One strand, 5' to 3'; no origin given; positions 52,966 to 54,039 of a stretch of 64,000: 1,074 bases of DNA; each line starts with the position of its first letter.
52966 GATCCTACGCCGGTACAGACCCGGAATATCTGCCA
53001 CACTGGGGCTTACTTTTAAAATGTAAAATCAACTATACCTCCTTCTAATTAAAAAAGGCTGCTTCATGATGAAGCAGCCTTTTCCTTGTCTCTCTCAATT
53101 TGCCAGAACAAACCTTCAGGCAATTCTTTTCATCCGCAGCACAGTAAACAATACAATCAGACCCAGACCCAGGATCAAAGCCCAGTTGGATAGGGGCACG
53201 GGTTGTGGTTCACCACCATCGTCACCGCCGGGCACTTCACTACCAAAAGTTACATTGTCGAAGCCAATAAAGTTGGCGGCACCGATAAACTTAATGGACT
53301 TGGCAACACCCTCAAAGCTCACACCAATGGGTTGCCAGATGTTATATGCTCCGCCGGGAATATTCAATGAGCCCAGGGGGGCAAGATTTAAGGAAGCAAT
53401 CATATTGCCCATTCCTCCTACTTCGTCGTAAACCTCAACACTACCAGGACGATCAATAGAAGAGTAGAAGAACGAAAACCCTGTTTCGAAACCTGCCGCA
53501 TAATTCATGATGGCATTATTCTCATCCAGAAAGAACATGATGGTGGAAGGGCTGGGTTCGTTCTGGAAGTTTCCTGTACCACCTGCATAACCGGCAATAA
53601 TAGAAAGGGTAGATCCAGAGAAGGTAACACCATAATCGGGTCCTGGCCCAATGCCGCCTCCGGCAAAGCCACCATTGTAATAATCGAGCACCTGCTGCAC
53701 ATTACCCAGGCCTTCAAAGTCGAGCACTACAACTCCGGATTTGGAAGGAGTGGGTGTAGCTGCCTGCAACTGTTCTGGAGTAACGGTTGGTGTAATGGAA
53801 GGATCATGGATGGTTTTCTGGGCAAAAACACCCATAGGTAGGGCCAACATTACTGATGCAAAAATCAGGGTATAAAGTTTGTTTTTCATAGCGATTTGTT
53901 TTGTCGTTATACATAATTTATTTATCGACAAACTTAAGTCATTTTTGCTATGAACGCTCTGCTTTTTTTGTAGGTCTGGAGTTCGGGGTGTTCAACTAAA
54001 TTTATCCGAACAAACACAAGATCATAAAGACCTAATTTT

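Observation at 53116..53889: Secreted protein with a PEP-CTERM / IPTL-CTERM-like tail in a T9SS-bearing Bacteroidota genome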

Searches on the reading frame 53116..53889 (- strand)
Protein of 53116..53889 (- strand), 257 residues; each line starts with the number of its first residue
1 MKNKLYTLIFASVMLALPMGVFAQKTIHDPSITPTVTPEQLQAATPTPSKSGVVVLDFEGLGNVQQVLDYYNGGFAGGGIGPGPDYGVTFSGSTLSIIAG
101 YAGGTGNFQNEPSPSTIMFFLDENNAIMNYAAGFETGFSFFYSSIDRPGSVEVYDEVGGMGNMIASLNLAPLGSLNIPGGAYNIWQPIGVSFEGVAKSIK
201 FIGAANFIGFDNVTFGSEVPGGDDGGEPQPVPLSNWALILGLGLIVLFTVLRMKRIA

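Call 3: search_protein_families(library=ncbifam, proteins=[window:53116-53889:-], max_evalue=10)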
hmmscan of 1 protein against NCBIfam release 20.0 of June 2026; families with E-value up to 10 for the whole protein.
window:53116-53889:- (257 aa): 0 families

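Call 4: search_protein_families(library=pfam, proteins=[window:53116-53889:-], max_evalue=10)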
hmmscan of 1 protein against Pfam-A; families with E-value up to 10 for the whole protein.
window:53116-53889:- (257 aa): 0 families

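Call 7: find_homologous_proteins(query=window:53116-53889:-, max_evalue=0.001)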
Query window:53116-53889:- (257 aa): 897 proteins with E <= 0.001 among 1793 candidates; the best 120 are listed.
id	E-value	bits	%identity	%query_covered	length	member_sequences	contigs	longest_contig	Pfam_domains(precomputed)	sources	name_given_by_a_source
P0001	2.1e-163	560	99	100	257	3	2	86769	-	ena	-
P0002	3.0e-116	406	71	98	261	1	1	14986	-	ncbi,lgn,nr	ncbi:MAG: PEP-CTERM sorting domain-containing protein [Bacteroidetes bacterium]|nr:MAG: PEP-CTERM so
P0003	2.9e-113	396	72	90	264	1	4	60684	-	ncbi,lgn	-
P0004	4.2e-103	363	65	100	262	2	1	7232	-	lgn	-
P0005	4.5e-102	359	67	98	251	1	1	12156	-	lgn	-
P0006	6.4e-102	359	64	98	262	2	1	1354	-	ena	-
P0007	1.5e-99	351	63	100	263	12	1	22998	-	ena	-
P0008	2.3e-89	318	59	100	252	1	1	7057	-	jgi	jgi:hypothetical protein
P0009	1.4e-65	240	50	100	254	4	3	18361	-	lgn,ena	-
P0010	3.6e-64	235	47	100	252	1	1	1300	-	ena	-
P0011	1.6e-63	233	48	100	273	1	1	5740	-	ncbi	-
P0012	2.6e-63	232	52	98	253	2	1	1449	-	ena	-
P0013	6.0e-63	231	49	99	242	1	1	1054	-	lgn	-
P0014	3.1e-62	229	51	92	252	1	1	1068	-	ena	-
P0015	2.7e-61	226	50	98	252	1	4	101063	-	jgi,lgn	jgi:hypothetical protein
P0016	2.7e-60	222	48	100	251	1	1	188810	-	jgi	jgi:hypothetical protein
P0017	6.0e-60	221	59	75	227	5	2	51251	PF07589.17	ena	-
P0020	3.8e-59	219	60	67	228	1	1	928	PF07589.17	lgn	-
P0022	4.0e-59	218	47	99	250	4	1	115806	-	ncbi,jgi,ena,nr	ncbi:MAG: PEP-CTERM sorting domain-containing protein [Bacteroidetes bacterium HGW-Bacteroidetes-16]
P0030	1.4e-57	213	58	73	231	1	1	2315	PF07589.17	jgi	-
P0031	1.7e-57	213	53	81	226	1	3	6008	PF07589.17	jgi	jgi:hypothetical protein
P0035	1.5e-55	207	58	69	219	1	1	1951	PF18205.7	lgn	-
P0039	8.5e-55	204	56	69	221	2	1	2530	PF07589.17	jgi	jgi:hypothetical protein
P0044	6.0e-54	202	49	88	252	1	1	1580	-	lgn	-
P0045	6.5e-54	201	51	82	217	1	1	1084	PF07589.17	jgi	jgi:hypothetical protein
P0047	2.6e-53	199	53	72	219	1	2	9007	PF07589.17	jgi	jgi:hypothetical protein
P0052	1.8e-52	197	52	73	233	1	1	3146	PF07589.17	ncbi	-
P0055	3.2e-52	196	52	79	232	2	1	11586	PF07589.17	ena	-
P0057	6.4e-52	195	54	72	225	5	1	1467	PF07589.17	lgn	-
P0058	6.7e-52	195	52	79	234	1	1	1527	PF07589.17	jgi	jgi:hypothetical protein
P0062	1.1e-51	194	49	77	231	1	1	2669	PF07589.17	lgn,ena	-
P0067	2.5e-51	193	49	82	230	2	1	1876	PF07589.17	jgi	jgi:hypothetical protein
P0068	2.6e-51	193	53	76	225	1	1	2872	PF07589.17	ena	-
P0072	6.0e-51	192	48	88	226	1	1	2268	PF07589.17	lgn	-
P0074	6.6e-51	192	55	72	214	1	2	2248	PF07589.17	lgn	-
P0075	1.0e-50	191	52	72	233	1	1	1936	PF07589.17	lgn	-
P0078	1.5e-50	190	55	69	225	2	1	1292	PF07589.17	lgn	-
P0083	3.0e-50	189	51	81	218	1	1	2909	PF07589.17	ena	-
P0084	3.4e-50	189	46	98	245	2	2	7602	PF18203.7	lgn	-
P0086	3.8e-50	189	53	79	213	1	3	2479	PF07589.17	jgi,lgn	-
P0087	4.1e-50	189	55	68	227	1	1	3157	PF07589.17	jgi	jgi:hypothetical protein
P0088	5.4e-50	189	55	71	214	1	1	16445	PF07589.17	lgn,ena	-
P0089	5.5e-50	189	51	71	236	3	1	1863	PF07589.17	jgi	jgi:hypothetical protein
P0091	6.3e-50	188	50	78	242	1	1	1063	PF07589.17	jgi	jgi:PEP-CTERM motif-containing protein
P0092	6.6e-50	188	54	71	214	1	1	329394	PF07589.17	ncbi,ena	-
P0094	8.6e-50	188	49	82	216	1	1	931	PF07589.17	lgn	-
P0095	9.7e-50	188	52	78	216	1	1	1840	PF07589.17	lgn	-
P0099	1.2e-49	187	48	98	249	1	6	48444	PF18203.7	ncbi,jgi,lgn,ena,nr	ncbi:MAG TPA: IPTL-CTERM sorting domain-containing protein [Bacteroidales bacterium]|nr:IPTL-CTERM s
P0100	1.2e-49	187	52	76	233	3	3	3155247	PF07589.17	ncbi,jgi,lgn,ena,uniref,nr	ncbi:hypothetical protein AA637_09130 [Cyanobacterium sp. HL-69]|uniref:PEP-CTERM sorting domain-con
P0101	1.2e-49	187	54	71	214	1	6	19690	PF07589.17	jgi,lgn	-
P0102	1.3e-49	187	52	78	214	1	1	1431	PF07589.17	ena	-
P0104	1.4e-49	187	48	81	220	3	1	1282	PF07589.17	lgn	-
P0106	2.7e-49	186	52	79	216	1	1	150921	PF07589.17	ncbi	ncbi:MAG: PEPxxWA-CTERM sorting domain-containing protein [Pseudomonadota bacterium]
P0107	3.0e-49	186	51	72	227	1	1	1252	PF07589.17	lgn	-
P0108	3.2e-49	186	55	73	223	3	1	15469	PF07589.17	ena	-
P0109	3.6e-49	186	48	81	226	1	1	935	PF07589.17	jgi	jgi:hypothetical protein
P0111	4.7e-49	185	52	72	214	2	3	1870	PF07589.17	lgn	-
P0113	4.9e-49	185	53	69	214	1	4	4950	PF07589.17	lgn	-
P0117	7.2e-49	185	49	82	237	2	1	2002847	PF07589.17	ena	-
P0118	7.6e-49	185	53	74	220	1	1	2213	PF07589.17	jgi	jgi:hypothetical protein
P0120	9.4e-49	185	55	67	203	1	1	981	PF07589.17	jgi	jgi:hypothetical protein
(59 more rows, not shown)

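Call 12: find_encoding_contigs(protein=window:53116-53889:-, flank=10000, max_places=6)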
Protein window:53116-53889:- (257 aa): 5 contigs read that carry it; 3 places shown.
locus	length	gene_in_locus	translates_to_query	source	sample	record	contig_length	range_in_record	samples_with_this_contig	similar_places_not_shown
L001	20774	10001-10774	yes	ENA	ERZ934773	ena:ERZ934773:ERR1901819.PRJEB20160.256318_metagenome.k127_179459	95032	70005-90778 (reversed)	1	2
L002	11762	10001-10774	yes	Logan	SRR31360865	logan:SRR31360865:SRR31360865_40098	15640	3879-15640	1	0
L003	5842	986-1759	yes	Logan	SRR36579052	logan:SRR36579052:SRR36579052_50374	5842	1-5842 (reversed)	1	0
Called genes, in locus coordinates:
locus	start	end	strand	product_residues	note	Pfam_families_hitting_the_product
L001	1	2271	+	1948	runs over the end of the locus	PF00801:PKD (faint), PF18911:PKD_4, PF13585:CHU_C (weak)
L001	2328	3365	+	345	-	PF11751:PorP_SprF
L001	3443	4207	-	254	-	PF00149:Metallophos, PF12850:Metallophos_2 (weak)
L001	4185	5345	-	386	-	PF06925:MGDG_synth, PF04101:Glyco_tran_28_C (weak)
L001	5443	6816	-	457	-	PF22053:DUF6938 (weak)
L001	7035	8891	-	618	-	PF13522:GATase_6, PF13537:GATase_7, PF00733:Asn_synthase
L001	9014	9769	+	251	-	PF23914:TPR_CcmH_CycH (faint), PF25062:ARM_TT21_N (faint), PF25575:TPR_BSK1_C (faint), PF00515:TPR_1 (faint), PF07719:TPR_2 (faint), PF12895:ANAPC3 (weak), PF14559:TPR_19, PF14559:TPR_19 (weak), +7 more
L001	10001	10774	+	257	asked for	-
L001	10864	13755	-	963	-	PF13620:CarboxypepD_reg, PF13715:CarbopepD_reg_2, PF07715:Plug, PF00593:TonB_dep_Rec_b-barrel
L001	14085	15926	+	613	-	PF28492:Beta_helix_4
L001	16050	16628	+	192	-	-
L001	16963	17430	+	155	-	-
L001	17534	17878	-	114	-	PF13620:CarboxypepD_reg, PF13715:CarbopepD_reg_2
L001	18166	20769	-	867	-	PF26550:Tricorn_2nd (faint), PF26549:Tricorn_N (faint), PF00756:Esterase (faint), PF02129:Peptidase_S15 (faint), PF00326:Peptidase_S9, PF12146:Hydrolase_4 (faint)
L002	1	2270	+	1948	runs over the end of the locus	PF17517:IgGFc_binding, PF00801:PKD (faint), PF18911:PKD_4, PF13585:CHU_C (weak)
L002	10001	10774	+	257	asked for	-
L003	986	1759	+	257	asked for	-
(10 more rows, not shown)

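Call 13: search_protein_families(library=ncbifam, proteins=[P0002, P0022, P0099, P0084, P0044, P0007, P0016, P0106, P0035, P0017], max_evalue=10)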
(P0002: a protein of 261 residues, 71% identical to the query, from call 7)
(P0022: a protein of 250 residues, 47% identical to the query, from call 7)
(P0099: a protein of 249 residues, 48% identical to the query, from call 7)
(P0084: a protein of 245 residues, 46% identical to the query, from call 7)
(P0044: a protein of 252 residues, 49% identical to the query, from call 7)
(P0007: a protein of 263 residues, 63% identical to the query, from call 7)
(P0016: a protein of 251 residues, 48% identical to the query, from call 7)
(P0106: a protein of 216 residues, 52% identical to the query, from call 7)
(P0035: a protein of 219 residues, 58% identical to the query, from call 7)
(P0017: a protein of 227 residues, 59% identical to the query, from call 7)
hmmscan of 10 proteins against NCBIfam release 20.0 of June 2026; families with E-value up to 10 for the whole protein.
P0002 (261 aa): 1 family
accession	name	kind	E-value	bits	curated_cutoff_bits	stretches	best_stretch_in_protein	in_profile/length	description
NF009844.0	PRK13318.1-2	equivalog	0.1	11.7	331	1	41-85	112-154/259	type III pantothenate kinase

P0022 (250 aa): 2 families
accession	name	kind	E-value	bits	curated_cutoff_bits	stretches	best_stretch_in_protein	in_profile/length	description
NF038040.1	phero_PhrK_fam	equivalog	0.19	12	35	1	1-22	1-25/40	PhrK family phosphatase-inhibitory pheromone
NF049910.1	FomA_fam_porin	subfamily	0.21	10.7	125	1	1-60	1-61/350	FomA family porin-like outer membrane protein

P0099 (249 aa): 4 families
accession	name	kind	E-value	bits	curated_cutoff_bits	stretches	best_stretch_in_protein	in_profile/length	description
TIGR04174.1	IPTL_CTERM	subfamily_domain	7.2e-06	26.2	20.5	1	221-240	1-20/27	IPTL-CTERM sorting domain-containing protein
NF033207.2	midcut_by_XrtH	subfamily_domain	1.1e-05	25.6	45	1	195-248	13-63/175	midcut-by-XrtH protein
NF058582.1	Microco_LAVTG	domain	0.0023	18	27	1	227-248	11-32/34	LAVTG motif-containing sortase-dependent surface protein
TIGR01167.1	LPXTG_anchor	domain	2.1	9.2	15.9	1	226-248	10-32/34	LPXTG cell wall anchor domain-containing protein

P0084 (245 aa): 2 families
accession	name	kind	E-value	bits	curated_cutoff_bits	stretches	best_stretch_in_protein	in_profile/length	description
NF033207.2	midcut_by_XrtH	subfamily_domain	2.8e-06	27.5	45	1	187-233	8-53/175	midcut-by-XrtH protein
TIGR04174.1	IPTL_CTERM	subfamily_domain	3.4e-06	27.2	20.5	1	217-236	1-20/27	IPTL-CTERM sorting domain-containing protein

P0044 (252 aa): 4 families
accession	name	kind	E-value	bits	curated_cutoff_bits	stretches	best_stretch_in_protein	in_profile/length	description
NF033207.2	midcut_by_XrtH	subfamily_domain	4.8e-07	30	45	1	192-247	12-64/175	midcut-by-XrtH protein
TIGR04174.1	IPTL_CTERM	subfamily_domain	3.7e-05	23.9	20.5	1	219-238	1-20/27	IPTL-CTERM sorting domain-containing protein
NF053819.1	EF0750_LPXTG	subfamily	0.19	12.2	47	0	216-246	69-103/105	EF2685/EF0750 family sortase-dependent surface protein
NF058582.1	Microco_LAVTG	domain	4.5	7.5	27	1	225-246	11-32/34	LAVTG motif-containing sortase-dependent surface protein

P0007 (263 aa): 1 family
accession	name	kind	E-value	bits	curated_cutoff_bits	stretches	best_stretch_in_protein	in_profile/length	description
TIGR01911.1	HesB_rel_seleno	subfamily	0.045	14.4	66.35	1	44-76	10-42/92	HesB-like protein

P0016 (251 aa): 0 families

P0106 (216 aa): 13 families
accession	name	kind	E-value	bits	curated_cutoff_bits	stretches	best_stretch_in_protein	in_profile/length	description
NF035944.1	PEPxxWA-CTERM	domain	4.6e-11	42.4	35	1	187-211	1-24/24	PEPxxWA-CTERM sorting domain-containing protein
NF038120.1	PEP_CTERM_QFxxD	subfamily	8.4e-08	32.3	80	1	142-211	156-215/215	NF038120 family PEP-CTERM protein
TIGR02595.1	PEP_CTERM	domain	0.00014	22.5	16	1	187-212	1-23/24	PEP-CTERM sorting domain-containing protein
NF033947.0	PEP-cistern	hypoth_equivalog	0.00018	21.3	60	1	172-208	163-194/195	cistern family PEP-CTERM protein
NF038126.1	PEP_CTERM_FxDxF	subfamily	0.00081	19.7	50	1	90-210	42-165/165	FxDxF family PEP-CTERM protein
NF038125.1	PEP_CTERM_THxN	subfamily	0.00094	18.8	85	1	185-209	221-245/246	THxN family PEP-CTERM protein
NF038118.1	PEP_CTERM_CCXG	equivalog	0.0012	18.6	90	1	185-210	174-199/199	CCXG family PEP-CTERM protein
NF038119.1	PEP_CTERM_MHFG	equivalog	0.0014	19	100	1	184-210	233-259/260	MHFG family PEP-CTERM protein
NF038124.1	PEP_CTERM_TLD_A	exception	0.0025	17.4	100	1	186-211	210-235/235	PEP_CTERM-anchored TLD domain-containing protein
NF041927.1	Xrt_dep_XDP1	equivalog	0.012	15.6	125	1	174-208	206-240/242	exosortase-dependent surface protein XDP1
NF038129.1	PEP_NF038129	equivalog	0.031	14.1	65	1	175-210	159-194/194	NF038129 family PEP-CTERM protein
TIGR03901.2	MYXO-CTERM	domain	0.07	13.5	20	1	190-212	12-34/34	MYXO-CTERM sorting domain-containing protein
NF033554.9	floc_PepA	equivalog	0.43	10.3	80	1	74-210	120-260/261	flocculation-associated PEP-CTERM protein PepA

P0035 (219 aa): 4 families
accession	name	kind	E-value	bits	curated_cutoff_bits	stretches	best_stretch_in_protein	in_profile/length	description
TIGR03778.1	VPDSG_CTERM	subfamily_domain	6.5e-05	22.9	22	1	194-217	1-24/24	VPDSG-CTERM sorting domain-containing protein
NF038120.1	PEP_CTERM_QFxxD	subfamily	0.00041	20.3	80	1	153-216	157-214/215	NF038120 family PEP-CTERM protein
TIGR03370.1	VPLPA-CTERM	domain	0.0026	17.7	25.35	1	199-218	5-24/25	VPLPA-CTERM sorting domain-containing protein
NF038125.1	PEP_CTERM_THxN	subfamily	0.0092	15.6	85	1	188-217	219-245/246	THxN family PEP-CTERM protein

P0017 (227 aa): 9 families
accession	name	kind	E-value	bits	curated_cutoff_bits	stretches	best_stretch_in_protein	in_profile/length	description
NF038125.1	PEP_CTERM_THxN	subfamily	3.7e-06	26.7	85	1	198-223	221-245/246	THxN family PEP-CTERM protein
TIGR02595.1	PEP_CTERM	domain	1.2e-05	25.8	16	1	201-223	1-23/24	PEP-CTERM sorting domain-containing protein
NF041927.1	Xrt_dep_XDP1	equivalog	0.00024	21.1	125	1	187-223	205-241/242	exosortase-dependent surface protein XDP1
NF038120.1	PEP_CTERM_QFxxD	subfamily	0.00079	19.4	80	1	183-223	183-215/215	NF038120 family PEP-CTERM protein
NF038129.1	PEP_NF038129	equivalog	0.019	14.8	65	1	187-223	157-193/194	NF038129 family PEP-CTERM protein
TIGR02638.1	lactal_redase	equivalog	0.22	10.3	523.15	1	59-93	251-285/379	lactaldehyde reductase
TIGR03901.2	MYXO-CTERM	domain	0.25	11.7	20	1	200-222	14-32/34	MYXO-CTERM sorting domain-containing protein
NF033554.9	floc_PepA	equivalog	0.49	10.2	80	1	45-223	79-259/261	flocculation-associated PEP-CTERM protein PepA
NF041538.1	PEP_EDSA_1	subfamily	0.83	9.2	100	1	199-222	283-305/307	EDSAP-1 family PEP-CTERM protein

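Call 26: find_encoding_contigs(protein=P0016, flank=10000, max_places=3)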
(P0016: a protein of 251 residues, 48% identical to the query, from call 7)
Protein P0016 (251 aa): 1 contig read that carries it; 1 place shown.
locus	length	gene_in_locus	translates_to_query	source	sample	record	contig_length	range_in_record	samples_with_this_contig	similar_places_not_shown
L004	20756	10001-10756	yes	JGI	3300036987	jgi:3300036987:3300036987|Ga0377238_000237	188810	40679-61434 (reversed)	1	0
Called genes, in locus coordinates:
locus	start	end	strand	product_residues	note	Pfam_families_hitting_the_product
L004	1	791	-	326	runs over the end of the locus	PF13650:Asp_protease_2 (faint)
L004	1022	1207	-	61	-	-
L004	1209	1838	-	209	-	PF13485:Peptidase_MA_2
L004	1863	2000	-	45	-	-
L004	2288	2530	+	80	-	-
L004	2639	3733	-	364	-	PF01381:HTH_3 (weak), PF06114:Peptidase_M78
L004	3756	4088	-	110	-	PF05015:HigB-like_toxin (weak)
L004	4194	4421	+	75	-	-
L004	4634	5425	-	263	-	PF13485:Peptidase_MA_2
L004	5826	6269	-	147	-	PF08332:CaMKII_AD, PF13474:SnoaL_3, PF14534:DUF4440, PF12680:SnoaL_2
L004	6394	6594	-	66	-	-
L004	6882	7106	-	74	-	PF14294:DUF4372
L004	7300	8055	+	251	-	-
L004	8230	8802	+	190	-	-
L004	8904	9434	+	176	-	-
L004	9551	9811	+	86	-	-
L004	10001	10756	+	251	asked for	-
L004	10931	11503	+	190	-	-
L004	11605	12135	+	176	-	-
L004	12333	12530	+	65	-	-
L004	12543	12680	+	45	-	-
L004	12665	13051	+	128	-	-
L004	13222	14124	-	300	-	PF01300:Sua5_yciO_yrdC, PF03481:Sua5_C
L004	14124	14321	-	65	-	-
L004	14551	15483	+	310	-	-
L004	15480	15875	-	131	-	PF02566:OsmC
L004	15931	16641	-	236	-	PF01966:HD (weak)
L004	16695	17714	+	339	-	PF10043:DUF2279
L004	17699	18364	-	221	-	PF13489:Methyltransf_23, PF13847:Methyltransf_31 (weak), PF08241:Methyltransf_11, PF08242:Methyltransf_12, PF13649:Methyltransf_25 (weak)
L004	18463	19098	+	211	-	PF00485:PRK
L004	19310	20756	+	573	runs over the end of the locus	PF00128:Alpha-amylase, PF14701:hDGE_amylase (faint)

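Call 27: find_encoding_contigs(protein=P0022, flank=10000, max_places=3)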
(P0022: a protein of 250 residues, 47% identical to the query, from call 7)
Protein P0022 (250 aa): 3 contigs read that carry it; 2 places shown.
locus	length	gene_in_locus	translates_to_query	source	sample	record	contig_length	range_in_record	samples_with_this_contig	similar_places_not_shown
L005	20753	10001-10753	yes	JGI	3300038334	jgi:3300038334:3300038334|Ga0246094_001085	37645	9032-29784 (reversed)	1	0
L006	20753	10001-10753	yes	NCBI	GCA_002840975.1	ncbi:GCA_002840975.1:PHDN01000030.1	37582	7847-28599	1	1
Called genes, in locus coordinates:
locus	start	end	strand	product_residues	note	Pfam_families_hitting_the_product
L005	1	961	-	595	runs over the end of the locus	PF03215:Rad17 (weak), PF05496:RuvB_N (weak), PF13177:DNA_pol3_delta2, PF13401:AAA_22 (weak), PF00004:AAA, PF22608:DNAX_ATPase_lid, PF21960:RCF1-5-like_lid (weak), PF28557:DUF8439 (weak), +1 more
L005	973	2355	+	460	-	PF23019:DUF7033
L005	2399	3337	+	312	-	-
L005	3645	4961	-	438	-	PF02310:B12-binding, PF04055:Radical_SAM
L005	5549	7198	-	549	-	-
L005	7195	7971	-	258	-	PF00072:Response_reg, PF04397:LytTR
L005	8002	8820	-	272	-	PF06580:His_kinase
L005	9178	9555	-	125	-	-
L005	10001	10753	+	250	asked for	-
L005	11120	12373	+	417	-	PF12833:HTH_18, PF00165:HTH_AraC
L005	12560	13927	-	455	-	PF18962:Por_Secre_tail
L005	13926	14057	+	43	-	-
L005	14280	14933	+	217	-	PF14681:UPRTase, PF00156:Pribosyltran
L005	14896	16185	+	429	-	PF12704:MacB_PCD, PF02687:FtsX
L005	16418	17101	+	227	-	PF13505:OMP_b-brl, PF13568:OMP_b-brl_2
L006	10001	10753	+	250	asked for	-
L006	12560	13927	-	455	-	PF18962:Por_Secre_tail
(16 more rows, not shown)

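Call 29: search_protein_families(library=ncbifam, proteins=[L004:10931-11503:+, L004:11605-12135:+, L004:12665-13051:+, L004:14551-15483:+], max_evalue=10)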
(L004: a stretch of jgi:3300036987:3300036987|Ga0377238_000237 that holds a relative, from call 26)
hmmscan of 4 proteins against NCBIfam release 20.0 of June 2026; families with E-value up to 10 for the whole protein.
L004:10931-11503:+ (190 aa): 8 families
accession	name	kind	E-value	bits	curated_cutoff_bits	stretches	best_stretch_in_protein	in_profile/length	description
TIGR04178.1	exo_archaeo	signature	6.3e-10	39.2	23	1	95-179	1-91/97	exosortase/archaeosortase family protein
NF033505.2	paceosortase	exception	1.2e-09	38.5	80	1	46-186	10-150/167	pacearchaeosortase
TIGR04144.1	archaeo_VPXXXP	exception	1.7e-07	31.3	150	1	40-178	9-150/156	archaeosortase B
TIGR04177.1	exosort_XrtH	exception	2.8e-07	30.7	86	1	40-178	21-149/158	exosortase H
NF046081.1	exosort_XrtX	exception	0.00071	19.5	170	1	59-185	34-163/168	exosortase X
TIGR04124.1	archaeo_artE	exception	0.00099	19.2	95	1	40-178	11-148/153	archaeosortase family protein ArtE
TIGR04128.1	exoso_Fjoh_1448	exception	0.082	13.1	90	1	53-183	39-172/174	exosortase family protein XrtF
NF002597.0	PRK02251.2-3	equivalog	0.19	12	120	1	5-45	17-57/93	putative septation inhibitor protein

L004:11605-12135:+ (176 aa): 0 families

L004:12665-13051:+ (128 aa): 0 families

L004:14551-15483:+ (310 aa): 1 family
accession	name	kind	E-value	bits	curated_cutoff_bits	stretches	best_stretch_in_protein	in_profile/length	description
TIGR01300.1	CPA3_mnhG_phaG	equivalog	3.2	8.1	63.1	1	58-108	17-71/97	monovalent cation/H(+) antiporter subunit G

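Call 30: search_protein_families(library=pfam, proteins=[L004:10931-11503:+, L004:11605-12135:+, L004:12665-13051:+, L004:14551-15483:+], max_evalue=10)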
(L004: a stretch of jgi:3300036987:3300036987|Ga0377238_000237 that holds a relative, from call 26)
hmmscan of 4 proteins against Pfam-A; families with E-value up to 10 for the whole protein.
L004:10931-11503:+ (190 aa): 1 family
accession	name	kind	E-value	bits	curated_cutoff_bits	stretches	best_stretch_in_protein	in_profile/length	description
PF09721.15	Exosortase_EpsH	-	0.00011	22.2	25.7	1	34-178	111-249/254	Transmembrane exosortase (Exosortase_EpsH)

L004:11605-12135:+ (176 aa): 1 family
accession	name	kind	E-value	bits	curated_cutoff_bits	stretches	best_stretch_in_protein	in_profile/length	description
PF12459.13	DltX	-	0.0084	16.1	25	1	118-143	15-40/43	D-Ala-teichoic acid biosynthesis protein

L004:12665-13051:+ (128 aa): 1 family
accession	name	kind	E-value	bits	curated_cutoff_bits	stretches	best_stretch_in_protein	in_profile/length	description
PF23506.1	YqgH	-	2.1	9.2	27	0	61-76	8-23/27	YqgH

L004:14551-15483:+ (310 aa): 1 family
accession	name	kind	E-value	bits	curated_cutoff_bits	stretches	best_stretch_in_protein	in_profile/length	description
PF01758.21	SBF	-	0.0013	18.9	24.3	1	61-216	20-190/191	Sodium Bile acid symporter family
